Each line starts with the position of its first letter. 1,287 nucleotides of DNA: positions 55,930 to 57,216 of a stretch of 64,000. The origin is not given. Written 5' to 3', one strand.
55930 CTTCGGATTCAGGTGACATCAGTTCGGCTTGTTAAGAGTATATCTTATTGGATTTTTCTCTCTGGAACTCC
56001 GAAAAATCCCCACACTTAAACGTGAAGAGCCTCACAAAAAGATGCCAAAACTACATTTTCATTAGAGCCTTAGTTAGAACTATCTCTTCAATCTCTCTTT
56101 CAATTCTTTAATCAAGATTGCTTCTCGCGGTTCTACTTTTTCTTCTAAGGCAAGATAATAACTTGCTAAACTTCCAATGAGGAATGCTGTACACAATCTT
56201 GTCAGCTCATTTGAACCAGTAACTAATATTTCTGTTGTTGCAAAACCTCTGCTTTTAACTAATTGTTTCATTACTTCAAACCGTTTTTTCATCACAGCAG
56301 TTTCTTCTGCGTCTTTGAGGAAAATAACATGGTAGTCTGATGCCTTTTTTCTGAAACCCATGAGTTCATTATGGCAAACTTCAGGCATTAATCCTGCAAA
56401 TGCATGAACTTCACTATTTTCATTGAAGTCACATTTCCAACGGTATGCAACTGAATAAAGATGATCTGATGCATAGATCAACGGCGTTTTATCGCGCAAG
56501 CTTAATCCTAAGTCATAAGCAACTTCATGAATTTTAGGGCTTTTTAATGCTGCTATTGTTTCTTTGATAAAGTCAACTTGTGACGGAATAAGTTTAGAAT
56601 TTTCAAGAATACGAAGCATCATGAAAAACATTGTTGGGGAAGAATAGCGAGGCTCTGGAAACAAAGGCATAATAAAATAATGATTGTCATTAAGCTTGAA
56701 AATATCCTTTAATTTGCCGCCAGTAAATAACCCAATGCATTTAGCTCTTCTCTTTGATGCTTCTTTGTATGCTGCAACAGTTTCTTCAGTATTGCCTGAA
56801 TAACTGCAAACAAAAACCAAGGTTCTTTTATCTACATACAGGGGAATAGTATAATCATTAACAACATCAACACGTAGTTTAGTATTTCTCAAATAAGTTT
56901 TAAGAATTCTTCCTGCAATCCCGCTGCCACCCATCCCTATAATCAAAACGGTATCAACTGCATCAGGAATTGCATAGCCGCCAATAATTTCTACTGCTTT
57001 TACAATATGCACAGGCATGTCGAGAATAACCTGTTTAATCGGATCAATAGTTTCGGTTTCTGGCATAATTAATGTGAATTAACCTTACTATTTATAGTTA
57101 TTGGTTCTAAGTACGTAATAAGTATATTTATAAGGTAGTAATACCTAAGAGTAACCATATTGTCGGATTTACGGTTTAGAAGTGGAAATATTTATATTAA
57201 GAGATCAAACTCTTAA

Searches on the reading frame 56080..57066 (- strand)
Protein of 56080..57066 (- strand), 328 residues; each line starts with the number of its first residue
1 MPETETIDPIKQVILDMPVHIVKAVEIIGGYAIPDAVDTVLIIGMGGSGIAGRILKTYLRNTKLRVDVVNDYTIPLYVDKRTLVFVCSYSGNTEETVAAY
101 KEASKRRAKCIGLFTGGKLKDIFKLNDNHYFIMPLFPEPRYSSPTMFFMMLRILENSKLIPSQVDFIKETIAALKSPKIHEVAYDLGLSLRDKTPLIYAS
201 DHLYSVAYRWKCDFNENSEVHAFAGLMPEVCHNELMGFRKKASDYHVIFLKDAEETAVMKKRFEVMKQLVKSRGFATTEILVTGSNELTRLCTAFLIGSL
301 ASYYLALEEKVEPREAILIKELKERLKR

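Call 59: search_protein_families(library=pfam, proteins=[window:56080-57066:-], max_evalue=0.0001)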
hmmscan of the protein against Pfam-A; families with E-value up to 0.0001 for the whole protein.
window:56080-57066:- (328 aa): 2 families
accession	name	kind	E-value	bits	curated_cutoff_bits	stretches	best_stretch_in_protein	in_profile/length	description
PF10432.14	bact-PGI_C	-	6.2e-39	133.8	24.5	1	182-326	4-151/151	Bacterial phospho-glucose isomerase C-terminal SIS domain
PF01380.27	SIS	-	1.4e-09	38.3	25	1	39-128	7-100/131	SIS domain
